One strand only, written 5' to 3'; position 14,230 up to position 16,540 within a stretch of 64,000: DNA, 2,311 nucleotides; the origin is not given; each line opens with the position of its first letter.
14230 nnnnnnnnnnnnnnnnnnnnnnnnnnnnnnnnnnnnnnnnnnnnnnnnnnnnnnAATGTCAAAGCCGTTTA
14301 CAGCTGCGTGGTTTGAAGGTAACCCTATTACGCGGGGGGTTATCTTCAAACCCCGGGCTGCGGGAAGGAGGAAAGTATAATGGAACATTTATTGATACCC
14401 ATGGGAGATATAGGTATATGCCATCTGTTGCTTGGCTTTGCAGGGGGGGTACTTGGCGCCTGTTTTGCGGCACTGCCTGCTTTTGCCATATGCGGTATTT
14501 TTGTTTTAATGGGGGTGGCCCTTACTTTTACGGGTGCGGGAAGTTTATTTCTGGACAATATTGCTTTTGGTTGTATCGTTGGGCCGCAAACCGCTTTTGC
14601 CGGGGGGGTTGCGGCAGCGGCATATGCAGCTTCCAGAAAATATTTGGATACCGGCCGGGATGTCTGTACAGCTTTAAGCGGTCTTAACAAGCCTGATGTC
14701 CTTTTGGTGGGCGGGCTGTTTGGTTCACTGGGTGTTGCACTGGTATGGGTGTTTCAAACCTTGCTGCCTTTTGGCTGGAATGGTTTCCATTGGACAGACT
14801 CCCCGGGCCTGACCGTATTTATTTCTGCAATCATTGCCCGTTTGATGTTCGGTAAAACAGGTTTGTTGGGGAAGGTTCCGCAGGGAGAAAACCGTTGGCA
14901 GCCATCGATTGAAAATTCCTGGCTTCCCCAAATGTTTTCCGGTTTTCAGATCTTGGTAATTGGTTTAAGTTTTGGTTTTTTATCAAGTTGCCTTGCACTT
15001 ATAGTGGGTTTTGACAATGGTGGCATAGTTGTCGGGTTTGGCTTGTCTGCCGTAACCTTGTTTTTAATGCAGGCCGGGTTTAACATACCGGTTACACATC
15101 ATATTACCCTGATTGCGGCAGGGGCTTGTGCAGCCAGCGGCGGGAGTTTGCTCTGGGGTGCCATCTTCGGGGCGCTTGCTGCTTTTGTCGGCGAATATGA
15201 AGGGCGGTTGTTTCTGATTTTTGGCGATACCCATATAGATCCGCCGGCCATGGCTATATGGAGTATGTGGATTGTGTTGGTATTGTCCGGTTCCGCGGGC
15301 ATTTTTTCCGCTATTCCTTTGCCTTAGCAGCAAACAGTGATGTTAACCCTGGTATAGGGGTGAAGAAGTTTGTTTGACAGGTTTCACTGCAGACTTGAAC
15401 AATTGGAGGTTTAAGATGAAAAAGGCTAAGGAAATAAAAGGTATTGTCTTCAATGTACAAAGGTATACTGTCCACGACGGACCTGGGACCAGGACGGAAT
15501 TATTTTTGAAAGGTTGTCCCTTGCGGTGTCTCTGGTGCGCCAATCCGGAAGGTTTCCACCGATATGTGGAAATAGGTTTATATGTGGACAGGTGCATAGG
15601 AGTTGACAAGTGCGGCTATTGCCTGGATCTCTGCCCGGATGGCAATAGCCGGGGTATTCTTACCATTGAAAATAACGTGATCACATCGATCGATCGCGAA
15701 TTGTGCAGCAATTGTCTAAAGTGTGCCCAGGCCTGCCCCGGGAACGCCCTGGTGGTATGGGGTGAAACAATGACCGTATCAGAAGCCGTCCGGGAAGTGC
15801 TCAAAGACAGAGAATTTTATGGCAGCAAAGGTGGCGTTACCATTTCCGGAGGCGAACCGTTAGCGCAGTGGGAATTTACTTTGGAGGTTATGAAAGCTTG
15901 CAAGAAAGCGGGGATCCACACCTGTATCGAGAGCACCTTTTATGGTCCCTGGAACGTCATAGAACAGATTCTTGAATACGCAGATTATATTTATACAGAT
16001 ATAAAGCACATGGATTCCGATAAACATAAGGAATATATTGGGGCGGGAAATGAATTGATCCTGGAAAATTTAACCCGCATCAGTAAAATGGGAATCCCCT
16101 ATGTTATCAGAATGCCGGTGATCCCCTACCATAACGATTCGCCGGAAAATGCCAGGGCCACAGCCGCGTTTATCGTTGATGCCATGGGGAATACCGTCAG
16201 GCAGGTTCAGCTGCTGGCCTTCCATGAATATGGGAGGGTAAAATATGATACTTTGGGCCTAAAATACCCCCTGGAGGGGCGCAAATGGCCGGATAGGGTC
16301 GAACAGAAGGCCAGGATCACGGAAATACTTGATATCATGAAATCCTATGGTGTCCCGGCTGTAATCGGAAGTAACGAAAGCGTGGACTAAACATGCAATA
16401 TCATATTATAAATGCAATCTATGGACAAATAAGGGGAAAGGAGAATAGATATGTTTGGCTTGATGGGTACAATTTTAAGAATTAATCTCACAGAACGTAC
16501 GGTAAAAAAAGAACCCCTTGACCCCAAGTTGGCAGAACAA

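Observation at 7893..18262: Two-component-regulated glycyl radical eliminase cluster that couples to a tungsten-type aldehyde:ferredoxin oxidoreductase instead of a microcompartment/CoA-acylating ALDH route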

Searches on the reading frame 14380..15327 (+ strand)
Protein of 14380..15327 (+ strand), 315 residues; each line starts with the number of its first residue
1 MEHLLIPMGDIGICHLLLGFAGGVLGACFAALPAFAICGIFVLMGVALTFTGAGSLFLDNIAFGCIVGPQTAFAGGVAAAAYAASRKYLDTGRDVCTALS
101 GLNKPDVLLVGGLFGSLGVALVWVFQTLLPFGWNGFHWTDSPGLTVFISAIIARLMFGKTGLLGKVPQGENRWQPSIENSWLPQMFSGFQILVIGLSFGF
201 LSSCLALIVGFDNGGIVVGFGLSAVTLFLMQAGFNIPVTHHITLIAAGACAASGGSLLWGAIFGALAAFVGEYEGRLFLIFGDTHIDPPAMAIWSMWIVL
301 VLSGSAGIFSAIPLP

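Call 3: search_protein_families(library=pfam, proteins=[window:14380-15327:+])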
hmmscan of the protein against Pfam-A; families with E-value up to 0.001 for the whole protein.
window:14380-15327:+ (315 aa): 0 families

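Call 4: search_protein_families(library=ncbifam, proteins=[window:14380-15327:+])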
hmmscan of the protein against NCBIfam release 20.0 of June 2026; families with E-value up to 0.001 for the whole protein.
window:14380-15327:+ (315 aa): 0 families

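Call 59: find_homologous_proteins(query=window:14380-15327:+, max_evalue=0.001)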
Query window:14380-15327:+ (315 aa): 1026 proteins with E <= 0.001 among 8000 candidates; the best 120 are listed.
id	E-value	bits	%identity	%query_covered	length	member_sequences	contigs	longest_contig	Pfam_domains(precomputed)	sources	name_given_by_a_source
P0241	3.6e-201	686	100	100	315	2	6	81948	PF25928.1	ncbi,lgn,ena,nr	ncbi:MAG: permease [Firmicutes bacterium]|nr:permease [Bacillota bacterium]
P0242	1.8e-165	568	82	100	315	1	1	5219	PF25928.1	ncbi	-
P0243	4.3e-136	472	71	98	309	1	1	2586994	PF25928.1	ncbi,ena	-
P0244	5.3e-127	442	63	100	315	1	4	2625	PF25928.1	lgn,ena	-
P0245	9.1e-99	349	51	100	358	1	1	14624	PF25928.1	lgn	-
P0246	1.1e-98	349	51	100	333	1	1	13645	PF25928.1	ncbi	-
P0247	3.1e-91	324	51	100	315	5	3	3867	PF25928.1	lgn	-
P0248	7.0e-85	304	50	94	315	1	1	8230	PF25928.1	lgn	-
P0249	6.7e-79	284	48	100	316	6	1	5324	PF25928.1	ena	-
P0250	1.6e-75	273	48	95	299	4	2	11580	PF25928.1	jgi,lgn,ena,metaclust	metaclust:\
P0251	3.0e-74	269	46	99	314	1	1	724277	PF25928.1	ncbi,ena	-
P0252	9.1e-73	264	50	95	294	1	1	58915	PF25928.1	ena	-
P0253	2.3e-72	262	48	90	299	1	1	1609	PF25928.1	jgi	-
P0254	2.0e-71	259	49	95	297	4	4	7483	PF25928.1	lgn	-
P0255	1.0e-70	257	47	96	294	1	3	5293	PF25928.1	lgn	-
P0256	1.0e-70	257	44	99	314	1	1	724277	PF25928.1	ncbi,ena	-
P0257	1.5e-69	253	50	96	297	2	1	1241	PF25928.1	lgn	-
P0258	1.5e-69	253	50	90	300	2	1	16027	PF25928.1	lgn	-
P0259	1.9e-69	253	47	97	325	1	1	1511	PF25928.1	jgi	jgi:hypothetical protein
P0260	2.1e-69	253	47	96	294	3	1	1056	PF25928.1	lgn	-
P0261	2.7e-69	252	54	83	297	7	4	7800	PF25928.1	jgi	jgi:hypothetical protein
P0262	3.7e-69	252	45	95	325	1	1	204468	PF25928.1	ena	-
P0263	4.6e-69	252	46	95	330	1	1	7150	PF25928.1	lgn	-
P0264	1.6e-68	250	49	90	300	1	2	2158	PF25928.1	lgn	-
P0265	1.9e-68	250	48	96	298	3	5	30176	PF25928.1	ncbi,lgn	-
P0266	3.6e-68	249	47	97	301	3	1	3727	PF25928.1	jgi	jgi:hypothetical protein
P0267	4.1e-68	248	48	95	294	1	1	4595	PF25928.1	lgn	-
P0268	4.8e-68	248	48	96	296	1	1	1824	PF25928.1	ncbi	-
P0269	4.8e-68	248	46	96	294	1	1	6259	PF25928.1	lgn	-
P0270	5.1e-68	248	48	88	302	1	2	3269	PF25928.1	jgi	-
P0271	5.7e-68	248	53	85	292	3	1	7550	PF25928.1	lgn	-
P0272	6.5e-68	248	51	90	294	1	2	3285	PF25928.1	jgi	jgi:hypothetical protein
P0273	6.6e-68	248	45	95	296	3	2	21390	PF25928.1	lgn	-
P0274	6.8e-68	248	47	89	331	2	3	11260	PF25928.1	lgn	-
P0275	9.5e-68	247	47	95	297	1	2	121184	PF25928.1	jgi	jgi:hypothetical protein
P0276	1.2e-67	247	48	90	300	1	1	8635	PF25928.1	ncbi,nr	ncbi:MAG: permease [Oscillochloris sp.]|nr:permease [Oscillochloris sp.]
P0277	1.4e-67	247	44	94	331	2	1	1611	PF25928.1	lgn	-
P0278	1.5e-67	247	44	99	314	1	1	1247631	PF25928.1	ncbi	ncbi:MAG: permease [Smithellaceae bacterium]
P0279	1.8e-67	246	48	95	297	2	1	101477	PF25928.1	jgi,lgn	-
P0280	2.0e-67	246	47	95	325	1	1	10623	PF25928.1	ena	-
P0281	2.1e-67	246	48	95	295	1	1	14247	PF25928.1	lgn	-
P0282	2.4e-67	246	47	94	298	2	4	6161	PF25928.1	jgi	jgi:hypothetical protein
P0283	3.2e-67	245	49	89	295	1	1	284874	PF25928.1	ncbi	-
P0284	4.3e-67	245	46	95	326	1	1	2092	PF25928.1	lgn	-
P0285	4.4e-67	245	48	96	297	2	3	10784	PF25928.1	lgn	-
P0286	6.5e-67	244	52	88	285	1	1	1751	PF25928.1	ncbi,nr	ncbi:MAG: permease, partial [Anaerolineae bacterium]|nr:permease [Anaerolineae bacterium]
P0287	7.8e-67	244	47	90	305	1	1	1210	PF25928.1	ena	-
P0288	8.1e-67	244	50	90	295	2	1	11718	PF25928.1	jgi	jgi:hypothetical protein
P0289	1.5e-66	243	47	97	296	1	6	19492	PF25928.1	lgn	-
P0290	2.7e-66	242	50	94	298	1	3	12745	PF25928.1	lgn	-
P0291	5.4e-66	241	48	93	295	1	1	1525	PF25928.1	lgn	-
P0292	7.2e-66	241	48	93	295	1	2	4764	PF25928.1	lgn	-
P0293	7.7e-66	241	48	93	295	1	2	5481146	PF25928.1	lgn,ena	-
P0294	8.0e-66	241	46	95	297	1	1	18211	PF25928.1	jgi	jgi:hypothetical protein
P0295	1.0e-65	241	48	93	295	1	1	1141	PF25928.1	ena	-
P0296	1.1e-65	240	48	93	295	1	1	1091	PF25928.1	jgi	jgi:hypothetical protein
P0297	1.2e-65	240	45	95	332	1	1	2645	PF25928.1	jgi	jgi:hypothetical protein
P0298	1.7e-65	240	43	90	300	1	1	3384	PF25928.1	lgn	-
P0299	3.1e-65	239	48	93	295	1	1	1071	PF25928.1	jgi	jgi:hypothetical protein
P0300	3.2e-65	239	50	90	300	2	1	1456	PF25928.1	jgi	jgi:hypothetical protein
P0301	3.5e-65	239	48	90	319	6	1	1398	PF25928.1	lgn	-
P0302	3.5e-65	239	43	95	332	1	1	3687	PF25928.1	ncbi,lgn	-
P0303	5.6e-65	238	46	96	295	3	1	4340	PF25928.1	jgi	-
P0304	9.7e-65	237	47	96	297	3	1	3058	PF25928.1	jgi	jgi:hypothetical protein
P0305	1.0e-64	237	50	91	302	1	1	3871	PF25928.1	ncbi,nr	ncbi:MAG: hypothetical protein JWN15_1367 [Firmicutes bacterium]|nr:hypothetical protein [Bacillota 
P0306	1.0e-64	237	48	90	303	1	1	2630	PF25928.1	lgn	-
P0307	1.1e-64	237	47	95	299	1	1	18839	PF25928.1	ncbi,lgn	-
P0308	1.3e-64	237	50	90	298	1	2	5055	PF25928.1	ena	-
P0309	1.3e-64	237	45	95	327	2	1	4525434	PF25928.1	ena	-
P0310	1.6e-64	237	49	94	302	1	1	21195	PF25928.1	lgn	-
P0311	1.7e-64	237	47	91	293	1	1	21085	PF25928.1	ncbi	-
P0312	1.7e-64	237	44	89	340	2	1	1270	PF25928.1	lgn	-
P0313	1.9e-64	236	45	96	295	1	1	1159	PF25928.1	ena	-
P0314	2.1e-64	236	46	95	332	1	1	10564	PF25928.1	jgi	jgi:hypothetical protein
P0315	3.1e-64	236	47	93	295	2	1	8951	PF25928.1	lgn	-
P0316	3.2e-64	236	49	88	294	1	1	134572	PF25928.1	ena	-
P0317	3.6e-64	235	51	78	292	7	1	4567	PF25928.1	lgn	-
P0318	3.8e-64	235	48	88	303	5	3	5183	PF25928.1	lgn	-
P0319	4.8e-64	235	47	84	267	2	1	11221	PF25928.1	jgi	-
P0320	7.1e-64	234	48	90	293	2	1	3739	PF25928.1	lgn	-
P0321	9.2e-64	234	43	94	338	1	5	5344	PF25928.1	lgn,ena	-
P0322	9.7e-64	234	46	95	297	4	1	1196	PF25928.1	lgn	-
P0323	1.3e-63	234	48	83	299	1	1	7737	PF25928.1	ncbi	-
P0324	1.7e-63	233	47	90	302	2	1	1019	PF25928.1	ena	-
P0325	2.9e-63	232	46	95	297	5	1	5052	PF25928.1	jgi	jgi:hypothetical protein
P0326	2.9e-63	232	45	87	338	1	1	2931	PF25928.1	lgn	-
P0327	3.3e-63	232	49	91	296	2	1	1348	PF25928.1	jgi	jgi:hypothetical protein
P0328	3.8e-63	232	43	95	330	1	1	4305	PF25928.1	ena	-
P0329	4.3e-63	232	46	95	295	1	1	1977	PF25928.1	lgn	-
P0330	6.3e-63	231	47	96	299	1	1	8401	PF25928.1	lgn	-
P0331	6.5e-63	231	46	95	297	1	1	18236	PF25928.1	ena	-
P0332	7.0e-63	231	47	95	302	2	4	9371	PF25928.1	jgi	-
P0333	1.2e-62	230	44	89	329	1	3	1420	PF25928.1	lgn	-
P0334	1.2e-62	230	48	90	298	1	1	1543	PF25928.1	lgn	-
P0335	1.9e-62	230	46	95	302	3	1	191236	PF25928.1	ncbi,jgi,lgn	-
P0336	2.6e-62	229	48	96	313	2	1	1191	PF25928.1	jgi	jgi:hypothetical protein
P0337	2.8e-62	229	50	88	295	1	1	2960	PF25928.1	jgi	-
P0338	4.6e-62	229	48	94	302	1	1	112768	PF25928.1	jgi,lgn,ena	-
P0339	5.1e-62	228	46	93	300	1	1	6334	PF25928.1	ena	-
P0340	5.6e-62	228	45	91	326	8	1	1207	PF25928.1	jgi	jgi:hypothetical protein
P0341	6.2e-62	228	46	90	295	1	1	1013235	PF25928.1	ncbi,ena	-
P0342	9.2e-62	228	44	93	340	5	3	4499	PF25928.1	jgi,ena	-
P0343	1.0e-61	227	45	94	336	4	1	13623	PF25928.1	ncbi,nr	ncbi:MAG: hypothetical protein MUF48_14985 [Pirellulaceae bacterium]|nr:hypothetical protein [Pirell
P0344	1.5e-61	227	44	94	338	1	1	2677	PF25928.1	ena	-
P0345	1.6e-61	227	48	84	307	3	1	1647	PF25928.1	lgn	-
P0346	1.7e-61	227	44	88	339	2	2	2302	PF25928.1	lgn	-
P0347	2.3e-61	226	49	82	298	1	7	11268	PF25928.1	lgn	-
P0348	2.3e-61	226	47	90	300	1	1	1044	PF25928.1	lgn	-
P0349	3.1e-61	226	42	96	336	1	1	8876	PF25928.1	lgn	-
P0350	3.1e-61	226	45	94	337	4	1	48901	PF25928.1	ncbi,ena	-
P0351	4.2e-61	225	44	94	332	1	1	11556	PF25928.1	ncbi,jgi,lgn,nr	ncbi:MAG: hypothetical protein MUE67_05035 [Anaerolineales bacterium]|jgi:hypothetical protein|nr:hy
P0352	5.6e-61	225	45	92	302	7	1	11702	PF25928.1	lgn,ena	-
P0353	5.6e-61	225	48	86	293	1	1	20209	PF25928.1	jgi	jgi:hypothetical protein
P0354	5.9e-61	225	46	96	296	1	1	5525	PF25928.1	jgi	jgi:hypothetical protein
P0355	6.2e-61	225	48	97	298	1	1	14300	PF25928.1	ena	-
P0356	7.1e-61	225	42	90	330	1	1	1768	PF25928.1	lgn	-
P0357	7.8e-61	225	44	90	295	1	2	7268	PF25928.1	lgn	-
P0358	8.9e-61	224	46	91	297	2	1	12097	PF25928.1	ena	-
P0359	1.2e-60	224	47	85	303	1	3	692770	PF25928.1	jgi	jgi:hypothetical protein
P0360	1.5e-60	224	48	90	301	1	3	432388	PF25928.1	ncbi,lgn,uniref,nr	ncbi:permease [Roseospira marina]|uniref:Permease n=1 Tax=Roseospira marina TaxID=140057 RepID=A0A5M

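Call 62: search_protein_families(library=pfam, proteins=[window:14380-15327:+], max_evalue=1)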
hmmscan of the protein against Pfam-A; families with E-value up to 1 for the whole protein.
window:14380-15327:+ (315 aa): 0 families

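Call 68: predict_structure(alignment_id=A2)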
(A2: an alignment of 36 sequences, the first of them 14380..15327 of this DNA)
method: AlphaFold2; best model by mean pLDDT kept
length: 315 residues; sequences in the alignment: 36
mean_pLDDT: 93.6   pTM: 0.91
mean pLDDT of the five models: 93.6, 93.5, 93.3, 92.3, 92.3
residues with pLDDT >= 90: 265; 70-90: 40; 50-70: 5; < 50: 5
segments of 3 or more residues with pLDDT < 50: 1-5
pLDDT, mean of each block of 10 residues (from residue 1): 51 92 98 97 96 89 93 98 98 96 98 98 88 85 97 98 94 90 88 98 98 95 96 93 98 97 98 96 97 97 94 91
secondary structure, 60 per line:
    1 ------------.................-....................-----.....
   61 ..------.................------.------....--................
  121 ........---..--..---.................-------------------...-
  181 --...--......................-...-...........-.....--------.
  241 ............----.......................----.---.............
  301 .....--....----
elements in order: H13-29 H31-50 H56-62 H69-85 H99-102 H105-128 H141-157 H188-209 H215-225 H227-231 H240-252 H257-279 H288-305 H308-311

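Call 70: fold_search(model_id=the predicted structure, library=pdb)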
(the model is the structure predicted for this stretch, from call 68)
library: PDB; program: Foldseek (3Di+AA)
matches with E <= 10: 471; with E <= 0.001: 0
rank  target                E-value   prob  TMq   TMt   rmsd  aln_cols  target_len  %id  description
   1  6g9x_A                3.9e-02  0.30  0.20  0.17  16.0       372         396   17  Crystal structure of a MFS transporter at 2.54 Angstroem resolution (released 2019-07-03)
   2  7kyp_F                6.7e-02  0.30  0.19  0.20  20.0       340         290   16  PsaBC from Streptococcus pneumoniae in complex with Fab (released 2021-08-25)
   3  6zgs_B                7.4e-02  0.25  0.20  0.18  15.3       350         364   16  Crystal structure of a MFS transporter with bound 3-phenylpropanoic acid at 2.39 Angstroem resolution (released 2021-10-20)
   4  8et6_A                8.9e-02  0.20  0.18  0.14  16.8       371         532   12  Cryo-EM structure of the organic cation transporter 1 in the apo state (released 2023-05-31)
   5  9ghz                  9.3e-02  0.15  0.17  0.13  19.9       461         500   12  Cryo-EM structure of human SLC45A4 in lipid nanodiscs (released 2025-07-30)
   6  9fks_i                1.0e-01  0.18  0.17  0.19  21.2       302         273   14  Respiratory supercomplex CIII2-CIV2 from alphaproteobacterium (released 2025-12-17)
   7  7dla                  1.0e-01  0.16  0.18  0.16  19.4       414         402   13  Crystal structure of nucleoside transporter NupG (D323A mutant) (released 2021-04-07)
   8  9ntc                  1.0e-01  0.13  0.16  0.13  19.9       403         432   13  Structure of Synaptic Vesicle Protein 2A Bound to Brivaracetam and UCB1244283 (released 2025-09-10)
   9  9pcb                  1.2e-01  0.18  0.19  0.15  18.4       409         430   12  Structure of Synaptic Vesicle Protein 2A Bound to UCB-J (released 2025-09-10)
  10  5c65_B                1.2e-01  0.11  0.16  0.12  17.8       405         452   12  Structure of the human glucose transporter GLUT3 / SLC2A3 (released 2015-07-08)
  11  6g9x_B                1.5e-01  0.16  0.20  0.18  15.8       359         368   18  Crystal structure of a MFS transporter at 2.54 Angstroem resolution (released 2019-07-03)
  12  6s4m                  1.5e-01  0.13  0.17  0.15  16.6       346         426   16  Crystal structure of the human organic anion transporter MFSD10 (TETRAN) (released 2020-05-13)
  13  8xsm                  1.8e-01  0.10  0.15  0.14  21.1       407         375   12  transporter (released 2025-01-15)
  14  7wsm_A                1.8e-01  0.07  0.14  0.11  19.8       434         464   14  Cryo-EM structure of human glucose transporter GLUT4 bound to cytochalasin B in lipid nanodiscs (released 2022-05-18)
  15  7kyp_B                1.9e-01  0.20  0.20  0.23  19.6       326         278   16  PsaBC from Streptococcus pneumoniae in complex with Fab (released 2021-08-25)
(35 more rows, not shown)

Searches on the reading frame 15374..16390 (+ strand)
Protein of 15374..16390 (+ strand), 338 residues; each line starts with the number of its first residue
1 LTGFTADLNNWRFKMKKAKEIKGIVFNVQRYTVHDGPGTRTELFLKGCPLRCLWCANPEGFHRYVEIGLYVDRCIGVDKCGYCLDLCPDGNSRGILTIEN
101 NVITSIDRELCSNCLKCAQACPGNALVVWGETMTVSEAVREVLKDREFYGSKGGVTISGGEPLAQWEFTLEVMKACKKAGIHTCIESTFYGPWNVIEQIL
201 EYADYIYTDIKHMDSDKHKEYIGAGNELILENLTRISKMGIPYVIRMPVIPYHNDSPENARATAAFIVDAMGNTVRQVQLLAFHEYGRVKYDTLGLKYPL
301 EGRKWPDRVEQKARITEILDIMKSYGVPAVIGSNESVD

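Call 3: search_protein_families(library=pfam, proteins=[window:15374-16390:+])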
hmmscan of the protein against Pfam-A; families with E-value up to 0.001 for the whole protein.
window:15374-16390:+ (338 aa): 8 families
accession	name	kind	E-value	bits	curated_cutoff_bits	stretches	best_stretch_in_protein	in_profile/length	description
PF04055.27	Radical_SAM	-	5.8e-22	79.1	29.5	1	127-257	22-158/166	Radical SAM superfamily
PF13353.11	Fer4_12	-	8.2e-11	42.8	22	2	111-211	19-116/137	4Fe-4S single cluster domain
PF00037.32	Fer4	-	9.4e-06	25.7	21.1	1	106-126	3-23/24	4Fe-4S binding domain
PF12838.12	Fer4_7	-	2.1e-05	25.3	27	1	74-124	2-51/52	4Fe-4S dicluster domain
PF13484.11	Fer4_16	-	3e-05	25.1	30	0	111-131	2-21/66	4Fe-4S double cluster binding domain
PF12837.12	Fer4_6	-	4e-05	23.8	25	0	105-125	3-23/24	4Fe-4S binding domain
PF14697.11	Fer4_21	-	4.8e-05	23.8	35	1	72-123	6-53/59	4Fe-4S dicluster domain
PF13237.11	Fer4_10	-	5.1e-05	23.6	25.5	1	72-122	7-53/53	4Fe-4S dicluster domain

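Call 4: search_protein_families(library=ncbifam, proteins=[window:15374-16390:+])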
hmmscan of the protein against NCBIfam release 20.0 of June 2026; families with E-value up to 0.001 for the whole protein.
window:15374-16390:+ (338 aa): 26 families (the best 25 are shown)
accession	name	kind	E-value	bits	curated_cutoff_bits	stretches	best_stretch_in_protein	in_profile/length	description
NF048008.1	SfplDhtActHpfHKleb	equivalog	1.2e-115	386.1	500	1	24-333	1-307/308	(2S)-3-sulfopropanediol dehydratase activating enzyme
TIGR02494.1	PFLE_PFLC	subfamily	6.2e-95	317.8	174.35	1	25-318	1-288/293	glycyl-radical enzyme activating protein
NF048010.1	SfplDhtActHpsHDes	equivalog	1e-91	306.8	430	1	19-307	2-287/298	(2S)-3-sulfopropanediol dehydratase activating enzyme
NF033719.1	ind_deCO2_activ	equivalog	6.3e-87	291.7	425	1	23-331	1-302/302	indoleacetate decarboxylase activase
NF043069.1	T4HPD_activ_SAM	equivalog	2.6e-83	279.8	425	1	23-330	2-296/299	trans-4-hydroxy-L-proline dehydratase activase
NF033717.2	HPDL_rSAM_activ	equivalog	7.1e-81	271.8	420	1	21-334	2-308/311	4-hydroxyphenylacetate decarboxylase activase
TIGR04395.1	cutC_activ_rSAM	equivalog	2.4e-76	257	360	1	21-326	3-301/309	choline TMA-lyase-activating enzyme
TIGR04003.1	rSAM_BssD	equivalog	1.4e-70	238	496.45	1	24-297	2-273/314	[benzylsuccinate synthase]-activating enzyme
NF007483.0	PRK10076.1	equivalog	1.5e-56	191.8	326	2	111-310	76-273/292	[formate-C-acetyltransferase]-activating enzyme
TIGR02493.1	PFLA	equivalog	4.5e-54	183.3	231.75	2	128-319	41-232/235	pyruvate formate-lyase-activating protein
NF008356.0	PRK11145.1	equivalog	1.2e-42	145.9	375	2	130-321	48-239/246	pyruvate formate lyase 1-activating protein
TIGR04041.1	activase_YjjW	hypoth_equivalog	9.2e-41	140.1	250.2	1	24-289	3-244/276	YjjW family glycine radical enzyme activase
TIGR02495.1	NrdG2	equivalog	5e-16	58.6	131.15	1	135-261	48-175/193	anaerobic ribonucleoside-triphosphate reductase activating protein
TIGR02491.1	NrdG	equivalog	7.3e-09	35.7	126.1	1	27-62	4-39/154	anaerobic ribonucleoside-triphosphate reductase activating protein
NF040864.1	HgcB_ferredoxin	equivalog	2.1e-07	30.7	99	1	67-145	9-80/93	mercury methylation ferredoxin HgcB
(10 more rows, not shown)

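Call 105: search_solved_structures(query=window:15416-16390:+, max_evalue=1e-10)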
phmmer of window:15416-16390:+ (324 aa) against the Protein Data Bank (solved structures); distinct sequences matched with E-value up to 1e-10: 3.
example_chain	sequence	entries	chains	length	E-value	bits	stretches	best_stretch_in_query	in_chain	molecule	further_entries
3c8f_A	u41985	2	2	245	2.3e-35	125.5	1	116-306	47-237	Pyruvate formate-lyase 1-activating enzyme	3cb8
8fo0_A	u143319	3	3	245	7.8e-35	123.8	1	116-306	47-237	Pyruvate formate-lyase 1-activating enzyme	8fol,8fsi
3can_A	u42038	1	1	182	1.9e-28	102.7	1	138-318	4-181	Pyruvate-formate lyase-activating enzyme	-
